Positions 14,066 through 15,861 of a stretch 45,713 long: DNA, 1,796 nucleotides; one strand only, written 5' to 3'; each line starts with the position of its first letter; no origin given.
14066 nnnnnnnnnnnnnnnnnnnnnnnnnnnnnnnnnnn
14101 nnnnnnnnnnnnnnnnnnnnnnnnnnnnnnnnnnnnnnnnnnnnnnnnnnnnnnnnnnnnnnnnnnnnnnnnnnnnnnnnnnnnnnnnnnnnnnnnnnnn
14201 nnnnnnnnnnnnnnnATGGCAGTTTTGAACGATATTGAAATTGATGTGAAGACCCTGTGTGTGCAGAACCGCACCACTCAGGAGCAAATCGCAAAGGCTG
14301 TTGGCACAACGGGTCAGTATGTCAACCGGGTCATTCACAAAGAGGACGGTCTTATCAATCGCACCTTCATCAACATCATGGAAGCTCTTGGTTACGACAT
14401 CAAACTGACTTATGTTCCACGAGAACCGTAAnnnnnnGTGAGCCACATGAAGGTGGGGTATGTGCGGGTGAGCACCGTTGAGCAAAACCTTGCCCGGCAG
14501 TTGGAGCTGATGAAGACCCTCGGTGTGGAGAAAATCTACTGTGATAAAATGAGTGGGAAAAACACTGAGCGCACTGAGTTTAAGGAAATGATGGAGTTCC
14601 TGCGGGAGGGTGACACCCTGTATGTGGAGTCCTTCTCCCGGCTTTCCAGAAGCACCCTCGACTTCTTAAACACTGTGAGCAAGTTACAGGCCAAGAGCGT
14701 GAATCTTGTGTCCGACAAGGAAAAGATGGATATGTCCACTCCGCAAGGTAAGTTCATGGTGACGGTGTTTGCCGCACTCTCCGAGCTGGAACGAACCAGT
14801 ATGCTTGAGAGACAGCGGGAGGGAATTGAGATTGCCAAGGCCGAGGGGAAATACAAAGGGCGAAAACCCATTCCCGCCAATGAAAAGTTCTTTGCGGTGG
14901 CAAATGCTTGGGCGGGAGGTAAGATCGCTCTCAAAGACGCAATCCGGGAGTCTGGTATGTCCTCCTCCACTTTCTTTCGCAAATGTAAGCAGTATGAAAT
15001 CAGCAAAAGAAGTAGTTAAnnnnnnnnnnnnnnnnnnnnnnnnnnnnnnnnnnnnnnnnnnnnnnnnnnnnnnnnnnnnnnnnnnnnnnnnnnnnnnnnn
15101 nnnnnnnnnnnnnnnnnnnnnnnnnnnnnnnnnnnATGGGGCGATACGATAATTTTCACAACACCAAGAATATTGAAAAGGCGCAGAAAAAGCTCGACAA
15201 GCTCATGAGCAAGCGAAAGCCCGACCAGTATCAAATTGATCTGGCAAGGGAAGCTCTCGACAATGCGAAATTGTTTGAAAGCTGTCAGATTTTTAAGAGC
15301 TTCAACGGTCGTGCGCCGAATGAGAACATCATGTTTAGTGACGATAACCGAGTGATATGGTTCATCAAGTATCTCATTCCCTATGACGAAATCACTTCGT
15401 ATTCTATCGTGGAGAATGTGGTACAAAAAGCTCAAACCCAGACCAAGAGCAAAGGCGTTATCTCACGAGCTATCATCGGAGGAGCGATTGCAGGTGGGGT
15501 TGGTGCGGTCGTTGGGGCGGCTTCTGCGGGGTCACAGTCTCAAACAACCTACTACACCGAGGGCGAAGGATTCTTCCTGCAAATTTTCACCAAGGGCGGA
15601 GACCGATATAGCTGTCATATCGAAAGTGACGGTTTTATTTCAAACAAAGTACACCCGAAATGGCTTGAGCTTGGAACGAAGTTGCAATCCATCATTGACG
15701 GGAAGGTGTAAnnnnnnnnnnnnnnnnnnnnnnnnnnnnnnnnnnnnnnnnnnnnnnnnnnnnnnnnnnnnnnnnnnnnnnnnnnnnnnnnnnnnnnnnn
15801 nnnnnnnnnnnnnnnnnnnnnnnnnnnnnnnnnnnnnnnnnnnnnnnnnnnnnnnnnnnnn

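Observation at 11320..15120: Compositionally foreign cargo operon with iteron-like array, HTH and resolvase inserted between terS and terL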

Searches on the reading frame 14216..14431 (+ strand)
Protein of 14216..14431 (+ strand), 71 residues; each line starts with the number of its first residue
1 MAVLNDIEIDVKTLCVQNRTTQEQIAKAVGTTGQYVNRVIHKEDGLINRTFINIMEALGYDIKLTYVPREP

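Call 6: search_protein_families(library=pfam, proteins=[window:14216-14431:+], max_evalue=0.01)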
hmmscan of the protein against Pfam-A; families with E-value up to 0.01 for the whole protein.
window:14216-14431:+ (71 aa): 2 families
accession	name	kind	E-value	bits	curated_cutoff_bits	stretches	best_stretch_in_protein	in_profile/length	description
PF01381.28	HTH_3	-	0.00099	19.5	23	1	12-62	2-52/55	Helix-turn-helix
PF13545.12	HTH_Crp_2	-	0.0011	19.4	27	1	18-48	21-53/70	Crp-like helix-turn-helix domain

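Call 7: search_protein_families(library=phrogs, proteins=[window:14216-14431:+], max_evalue=0.01)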
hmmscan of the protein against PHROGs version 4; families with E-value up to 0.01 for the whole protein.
window:14216-14431:+ (71 aa): 2 families
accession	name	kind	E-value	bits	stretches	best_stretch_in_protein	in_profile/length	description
phrog_1373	-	transcription regulation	2.7e-05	25.2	1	21-70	78-127/166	transcriptional regulator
phrog_2339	-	DNA, RNA and nucleotide metabolism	0.0022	18.9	1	7-68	26-88/98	HTH DNA binding protein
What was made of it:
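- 14216..14431 (+): Small Xre-type HTH protein (71 aa). Pfam HTH_3 1e-3 (weak); PHROG 1373 (calls 6, 7).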

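Call 66: search_protein_families(library=ncbifam, proteins=[window:14216-14431:+], max_evalue=0.01)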
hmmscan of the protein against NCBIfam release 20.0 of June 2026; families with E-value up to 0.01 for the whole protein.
window:14216-14431:+ (71 aa): 0 families

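Call 78: search_solved_structures(query=window:14216-14431:+, max_evalue=1)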
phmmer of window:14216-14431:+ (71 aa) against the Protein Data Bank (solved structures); distinct sequences matched with E-value up to 1: 7.
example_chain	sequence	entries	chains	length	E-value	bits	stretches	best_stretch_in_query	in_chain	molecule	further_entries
5k7v_A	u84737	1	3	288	0.031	17.9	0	6-41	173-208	Designed protein HR00C3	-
8g2z_2C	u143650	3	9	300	0.11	16.1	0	30-62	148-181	RIB35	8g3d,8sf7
4yg4_A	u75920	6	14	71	0.6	13.8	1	11-62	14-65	Antitoxin HipB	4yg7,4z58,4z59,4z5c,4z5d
4yg1_A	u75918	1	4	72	0.71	13.6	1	11-61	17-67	Antitoxin HipB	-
9pgb_A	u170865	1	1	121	0.82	13.4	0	9-37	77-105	4-module Cysteine Rich Eggshell Membrane Protein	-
4z5h_A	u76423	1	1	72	0.88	13.3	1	11-62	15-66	Antitoxin HipB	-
2wiu_B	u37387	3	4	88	0.94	13.2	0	12-63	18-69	HTH-TYPE TRANSCRIPTIONAL REGULATOR HIPB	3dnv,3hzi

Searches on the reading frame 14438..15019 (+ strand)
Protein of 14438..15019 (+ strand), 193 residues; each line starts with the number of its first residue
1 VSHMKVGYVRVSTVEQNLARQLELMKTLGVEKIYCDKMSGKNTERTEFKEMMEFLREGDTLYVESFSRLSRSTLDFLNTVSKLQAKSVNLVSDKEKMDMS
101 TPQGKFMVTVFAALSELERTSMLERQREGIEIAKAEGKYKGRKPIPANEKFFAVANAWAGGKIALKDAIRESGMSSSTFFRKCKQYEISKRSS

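Call 6: search_protein_families(library=pfam, proteins=[window:14438-15019:+], max_evalue=0.01)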
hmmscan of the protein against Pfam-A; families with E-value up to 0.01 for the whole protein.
window:14438-15019:+ (193 aa): 1 family
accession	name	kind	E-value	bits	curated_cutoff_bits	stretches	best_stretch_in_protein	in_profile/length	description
PF00239.26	Resolvase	-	5e-40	137.4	23.3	1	6-139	2-145/145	Resolvase, N terminal domain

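Call 7: search_protein_families(library=phrogs, proteins=[window:14438-15019:+], max_evalue=0.01)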
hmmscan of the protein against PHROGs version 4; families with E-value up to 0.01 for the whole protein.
window:14438-15019:+ (193 aa): 4 families
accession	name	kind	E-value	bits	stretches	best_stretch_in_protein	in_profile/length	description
phrog_125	-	DNA, RNA and nucleotide metabolism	1e-60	206.4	1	2-191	19-208/254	DNA invertase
phrog_95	-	integration and excision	7.3e-30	105.1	1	7-145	92-245/651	integrase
phrog_8275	-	DNA, RNA and nucleotide metabolism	1.1e-12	48.6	1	4-52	1-49/51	DNA invertase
phrog_6620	-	integration and excision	0.00011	22.8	1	5-96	58-158/201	transposase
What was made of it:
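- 14438..15019 (+): Small serine recombinase (193 aa) of the resolvase/invertase family. Pfam Resolvase 5e-40; PHROG 125 1e-60 (calls 6, 7).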

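Call 58: search_solved_structures(query=window:14438-15019:+, max_evalue=0.00001, show_alignments=2)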
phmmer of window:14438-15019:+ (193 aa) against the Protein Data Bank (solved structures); distinct sequences matched with E-value up to 0.00001: 17.
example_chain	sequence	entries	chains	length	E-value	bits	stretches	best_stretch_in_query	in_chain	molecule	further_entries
4m6f_A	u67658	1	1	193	8.5e-25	91.1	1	4-145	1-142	DNA-invertase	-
2r0q_C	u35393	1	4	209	1e-24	90.8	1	5-143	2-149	Putative transposon Tn552 DNA-invertase bin3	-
3uj3_X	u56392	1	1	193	1.4e-24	90.4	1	4-152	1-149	DNA-invertase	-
2gm4_A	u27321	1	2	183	7.6e-21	78.2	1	6-162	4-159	Transposon gamma-delta resolvase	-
1gdt_A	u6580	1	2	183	2.1e-19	73.5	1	6-162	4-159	PROTEIN (GAMMA DELTA RESOLVASE)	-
1zr2_A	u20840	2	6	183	5.5e-19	72.2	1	6-162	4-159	Transposon gamma-delta resolvase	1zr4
5cy1_A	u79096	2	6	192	3.7e-18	69.5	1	6-144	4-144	Transposon Tn3 resolvase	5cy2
1gdr_A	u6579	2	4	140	2.1e-17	67.1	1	6-137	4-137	GAMMA DELTA-RESOLVASE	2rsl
5c32_B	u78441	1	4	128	2.9e-17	66.6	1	5-97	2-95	Putative transposon Tn552 DNA-invertase bin3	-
5c34_B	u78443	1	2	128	3e-17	66.5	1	5-97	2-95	Putative transposon Tn552 DNA-invertase bin3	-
5c31_A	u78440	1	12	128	4e-17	66.1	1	5-95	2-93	Sin, putative plasmid resolvase dimer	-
3pkz_A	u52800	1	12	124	6e-17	65.6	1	5-93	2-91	Recombinase Sin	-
5c35_A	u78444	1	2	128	2.1e-16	63.8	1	5-97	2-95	Recombinase Sin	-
2gm5_A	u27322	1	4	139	7.7e-16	61.9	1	6-132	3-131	Transposon gamma-delta resolvase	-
3guv_A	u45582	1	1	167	8.2e-11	45.6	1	38-142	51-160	Site-specific recombinase, resolvase family protein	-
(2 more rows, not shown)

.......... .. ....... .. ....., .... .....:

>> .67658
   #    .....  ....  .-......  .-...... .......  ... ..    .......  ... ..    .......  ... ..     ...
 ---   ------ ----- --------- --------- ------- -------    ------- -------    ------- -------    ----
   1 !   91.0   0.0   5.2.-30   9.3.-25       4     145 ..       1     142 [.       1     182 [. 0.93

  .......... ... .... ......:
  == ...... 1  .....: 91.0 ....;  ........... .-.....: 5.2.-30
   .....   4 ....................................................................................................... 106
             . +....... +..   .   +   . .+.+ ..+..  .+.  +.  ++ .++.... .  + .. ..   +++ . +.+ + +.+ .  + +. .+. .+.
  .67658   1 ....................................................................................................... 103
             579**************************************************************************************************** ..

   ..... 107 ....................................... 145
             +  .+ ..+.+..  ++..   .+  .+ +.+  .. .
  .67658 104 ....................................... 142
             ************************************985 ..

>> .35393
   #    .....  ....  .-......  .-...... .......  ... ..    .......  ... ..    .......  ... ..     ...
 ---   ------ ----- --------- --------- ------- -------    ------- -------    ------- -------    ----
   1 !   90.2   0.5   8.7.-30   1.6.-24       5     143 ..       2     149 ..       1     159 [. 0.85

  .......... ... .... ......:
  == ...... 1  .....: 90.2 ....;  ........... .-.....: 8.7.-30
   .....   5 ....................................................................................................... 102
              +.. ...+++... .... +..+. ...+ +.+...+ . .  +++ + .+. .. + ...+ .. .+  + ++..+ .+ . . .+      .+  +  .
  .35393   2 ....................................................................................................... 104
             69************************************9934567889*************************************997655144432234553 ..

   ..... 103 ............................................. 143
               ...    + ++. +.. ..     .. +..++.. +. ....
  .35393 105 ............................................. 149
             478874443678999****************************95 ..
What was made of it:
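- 14438..15019 (+): Closest solved structures: Gin 8.5e-25, Bin3/Sin 1e-24, gamma-delta resolvase 7.6e-21; the VRVST catalytic motif aligns (call 58).
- On Small serine recombinase (resolvase/invertase, Pfam PF00239): GYVRVST aligns with the same motif in Gin and Bin3 (call 58).
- Closest known: res-resolvase modules of Tn3/gamma-delta, Sin and beta recombinase. Same: The catalytic domain is homologous (E 1e-24 to 8e-21; call 58).
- Closest known: Hin/Gin/Cin DNA invertases of phages and prophages. Same: Closest PHROG family (DNA invertase, 1e-60; call 7) and closest solved structure (Gin; call 58).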

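Call 66: search_protein_families(library=ncbifam, proteins=[window:14438-15019:+], max_evalue=0.01)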
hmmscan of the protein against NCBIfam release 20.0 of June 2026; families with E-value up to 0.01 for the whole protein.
window:14438-15019:+ (193 aa): 7 families
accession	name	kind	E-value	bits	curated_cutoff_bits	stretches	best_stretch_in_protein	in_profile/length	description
NF041201.1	recomb_XisF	equivalog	1.9e-27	96.4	375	1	5-143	1-146/465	fdxN element excision recombinase XisF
NF047343.1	SCCmet_CcrB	equivalog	5e-18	65.1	900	1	8-146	12-164/542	cassette chromosome recombinase CcrB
NF009949.0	PRK13413.1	equivalog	1e-11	44.9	272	1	4-145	1-150/203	master DNA invertase Mpi family serine-type recombinase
NF047344.1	SCCmet_CcrA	equivalog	3.4e-09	36.3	700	1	5-138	4-147/442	cassette chromosome recombinase CcrA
NF047347.1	SCCmet_CcrC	equivalog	1.7e-08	33.4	900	1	32-127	44-143/558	cassette chromosome recombinase CcrC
NF033518.0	transpos_IS607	equivalog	1.4e-05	24.7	110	1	6-97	57-158/187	IS607 family transposase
NF049883.1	resolv_YneB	equivalog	0.00075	19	175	1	8-134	5-143/211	YneB family resolvase-like protein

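Call 91: search_dna_similar(query=window:14438-15019:+, collection=phages, mode=protein, max_rows=15)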
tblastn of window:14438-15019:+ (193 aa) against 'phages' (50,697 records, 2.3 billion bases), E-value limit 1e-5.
Records with a match: 451; places in all: 469; records where one place covers at least 80% of the query: 200.
Best place of each record, by identity: <60% 451.
By first word of the organism name: Ralstonia 97; Escherichia 52; Streptococcus 47; Vibrio 43; Bacteriophage 31; Klebsiella 19; Clostridium 14; Yersinia 13; Mycobacterium 11; Aeromonas 9; and 44 more.
By host as written in the record: - 91; Ralstonia solanacearum 68; Escherichia coli 24; Klebsiella pneumoniae 19; Listeria monocytogenes 8; Yersinia pestis EV76-CN 7; Enterococcus faecalis 7; Clostridium difficile 6; and 158 more.
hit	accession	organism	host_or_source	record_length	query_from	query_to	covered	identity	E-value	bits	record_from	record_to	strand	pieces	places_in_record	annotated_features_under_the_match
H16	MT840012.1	Bacteriophage sp.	human fecal samples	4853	3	189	97%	54.0%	1e-59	205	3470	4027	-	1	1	record has no annotation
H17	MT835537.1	Bacteriophage sp.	human fecal samples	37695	4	187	95%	51.4%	4e-54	190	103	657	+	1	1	record has no annotation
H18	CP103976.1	Clostridioides phage HGP05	Clostridioides difficile HGP05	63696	2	187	96%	50.5%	6e-50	178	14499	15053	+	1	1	record has no annotation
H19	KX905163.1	Clostridioides phage phiSemix9P1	Clostridioides difficile Semix9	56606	2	187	96%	50.0%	7e-49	175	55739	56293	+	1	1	hin: DNA-invertase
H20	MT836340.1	Bacteriophage sp.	human fecal samples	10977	4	186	95%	46.4%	1e-48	174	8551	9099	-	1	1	record has no annotation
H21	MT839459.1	Bacteriophage sp.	human fecal samples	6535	4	185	94%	45.9%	2e-49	176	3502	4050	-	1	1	record has no annotation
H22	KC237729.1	Clostridium phage vB_CpeS-CP51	Clostridium perfringens 5147-97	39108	4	145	74%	57.0%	5e-46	166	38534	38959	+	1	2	putative resolvase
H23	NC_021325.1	Clostridium phage vB_CpeS-CP51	Clostridium perfringens 5147-97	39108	4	145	74%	57.0%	5e-46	166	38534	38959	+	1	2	DNA invertase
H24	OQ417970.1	Mycobacterium phage prophiT46-2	Mycobacterium abscessus T46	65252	1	180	93%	43.2%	6e-36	138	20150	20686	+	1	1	42: resolvase/DNA invertase-like serine recombinase | 41: hypothetical protein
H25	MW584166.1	Mycobacterium phage prophi88-1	Mycobacterium abscessus GD88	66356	5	180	91%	43.0%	4e-35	135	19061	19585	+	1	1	38: DNA recombinase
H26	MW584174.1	Mycobacterium phage prophi_GD43-6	Mycobacterium abscessus GD43A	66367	5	180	91%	43.0%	4e-35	135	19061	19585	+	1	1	38: DNA recombinase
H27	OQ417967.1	Mycobacterium phage prophiT49-1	Mycobacterium abscessus T49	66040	5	180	91%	42.5%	5e-34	132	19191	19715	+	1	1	38: resolvase/DNA invertase-like serine recombinase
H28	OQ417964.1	Mycobacterium phage prophiT48-1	Mycobacterium abscessus T48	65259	5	180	91%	40.8%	2e-32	127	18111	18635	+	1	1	38: resolvase/DNA invertase-like serine recombinase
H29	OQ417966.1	Mycobacterium phage prophiT36-1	Mycobacterium abscessus T36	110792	5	180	91%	40.8%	2e-32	127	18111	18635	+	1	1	38: resolvase/DNA invertase-like serine recombinase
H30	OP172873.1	Mycobacterium phage Sejanus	Mycobacterium smegmatis mc#155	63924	5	180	91%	40.3%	3e-30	122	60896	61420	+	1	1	92: resolvase domain protein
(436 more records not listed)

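Call 92: get_annotated_region(hit=H19, flank=3500)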
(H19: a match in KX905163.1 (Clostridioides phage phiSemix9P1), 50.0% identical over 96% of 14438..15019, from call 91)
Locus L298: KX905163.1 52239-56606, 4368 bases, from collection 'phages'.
description: Clostridioides phage phiSemix9P1, complete genome.
organism: Clostridioides phage phiSemix9P1 (NCBI taxid 1971232)
taxonomy: Viruses; Duplodnaviria; Heunggongvirae; Uroviricota; Caudoviricetes
host: Clostridioides difficile Semix9; source: soil; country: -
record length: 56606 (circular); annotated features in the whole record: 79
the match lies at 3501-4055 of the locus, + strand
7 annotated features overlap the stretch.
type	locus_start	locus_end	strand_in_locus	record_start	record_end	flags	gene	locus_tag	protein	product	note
CDS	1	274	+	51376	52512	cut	-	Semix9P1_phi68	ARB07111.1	regulatory protein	-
CDS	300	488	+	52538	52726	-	-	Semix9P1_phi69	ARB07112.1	hypothetical protein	-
CDS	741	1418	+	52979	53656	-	-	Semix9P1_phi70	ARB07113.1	prophage antirepressor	BRO family, N-terminal domain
CDS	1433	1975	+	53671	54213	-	-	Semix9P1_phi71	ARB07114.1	hypothetical protein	-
CDS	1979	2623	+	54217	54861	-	xerD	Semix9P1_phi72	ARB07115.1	tyrosine recombinase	tyrosine recombinase XerD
CDS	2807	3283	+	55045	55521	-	-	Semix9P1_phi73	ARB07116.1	hypothetical protein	-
CDS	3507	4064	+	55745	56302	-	hin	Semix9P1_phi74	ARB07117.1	DNA-invertase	DNA-invertase Hin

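Call 93: get_annotated_region(hit=H23, flank=3500)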
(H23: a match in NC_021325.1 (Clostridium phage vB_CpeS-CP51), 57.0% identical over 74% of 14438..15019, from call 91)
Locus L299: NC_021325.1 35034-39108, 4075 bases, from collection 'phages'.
description: Clostridium phage vB_CpeS-CP51, complete genome.
organism: Clostridium phage vB_CpeS-CP51 (NCBI taxid 1305708)
taxonomy: Viruses; Duplodnaviria; Heunggongvirae; Uroviricota; Caudoviricetes
host: Clostridium perfringens 5147-97; source: -; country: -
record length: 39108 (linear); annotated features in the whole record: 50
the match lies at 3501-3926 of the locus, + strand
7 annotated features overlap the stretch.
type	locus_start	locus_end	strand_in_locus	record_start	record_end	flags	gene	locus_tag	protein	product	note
CDS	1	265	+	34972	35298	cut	-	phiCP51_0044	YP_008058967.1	transcriptional activator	-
CDS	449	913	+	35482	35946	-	-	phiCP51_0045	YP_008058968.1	hypothetical protein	-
CDS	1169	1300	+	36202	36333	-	-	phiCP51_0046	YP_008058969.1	hypothetical protein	-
CDS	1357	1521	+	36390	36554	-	-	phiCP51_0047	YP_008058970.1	hypothetical protein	-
CDS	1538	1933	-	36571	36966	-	-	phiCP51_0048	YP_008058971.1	hypothetical protein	-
CDS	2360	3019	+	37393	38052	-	-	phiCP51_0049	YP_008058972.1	tyrosine-type recombinase/integrase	-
CDS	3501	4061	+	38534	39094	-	-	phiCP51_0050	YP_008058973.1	DNA invertase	-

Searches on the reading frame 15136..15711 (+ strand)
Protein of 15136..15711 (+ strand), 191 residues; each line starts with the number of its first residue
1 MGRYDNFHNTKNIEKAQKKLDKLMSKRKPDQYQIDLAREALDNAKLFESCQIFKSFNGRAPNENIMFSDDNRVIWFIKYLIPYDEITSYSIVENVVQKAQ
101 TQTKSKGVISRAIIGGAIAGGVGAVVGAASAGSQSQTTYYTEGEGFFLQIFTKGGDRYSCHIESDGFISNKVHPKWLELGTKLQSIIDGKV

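Call 6: search_protein_families(library=pfam, proteins=[window:15136-15711:+], max_evalue=0.01)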
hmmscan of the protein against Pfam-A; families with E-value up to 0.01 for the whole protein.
window:15136-15711:+ (191 aa): 0 families

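Call 7: search_protein_families(library=phrogs, proteins=[window:15136-15711:+], max_evalue=0.01)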
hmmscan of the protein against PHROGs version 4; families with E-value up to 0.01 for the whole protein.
window:15136-15711:+ (191 aa): 5 families
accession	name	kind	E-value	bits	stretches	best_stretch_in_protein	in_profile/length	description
phrog_888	-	unknown function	1.4e-10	42.3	1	17-149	52-179/271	-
phrog_17658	-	unknown function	3.8e-05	24.7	1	86-134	58-107/176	-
phrog_4431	-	unknown function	0.00029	21.9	1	90-135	84-132/184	-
phrog_20110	-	unknown function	0.00077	20.2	1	90-131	86-127/186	-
phrog_20920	-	unknown function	0.0011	20.5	1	76-134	30-83/115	-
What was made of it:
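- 15136..15711 (+): g191, a variable accessory gene with a glycine-zipper segment. PHROG 888 (call 7).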

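Call 66: search_protein_families(library=ncbifam, proteins=[window:15136-15711:+], max_evalue=0.01)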
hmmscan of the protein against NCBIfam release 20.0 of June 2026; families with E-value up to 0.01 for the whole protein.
window:15136-15711:+ (191 aa): 1 family
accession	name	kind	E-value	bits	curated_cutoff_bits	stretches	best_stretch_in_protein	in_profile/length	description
TIGR03789.1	pdsO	hypoth_equivalog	0.004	16.8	152.2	1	94-130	33-69/243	sortase-associated OmpA-like protein PdsO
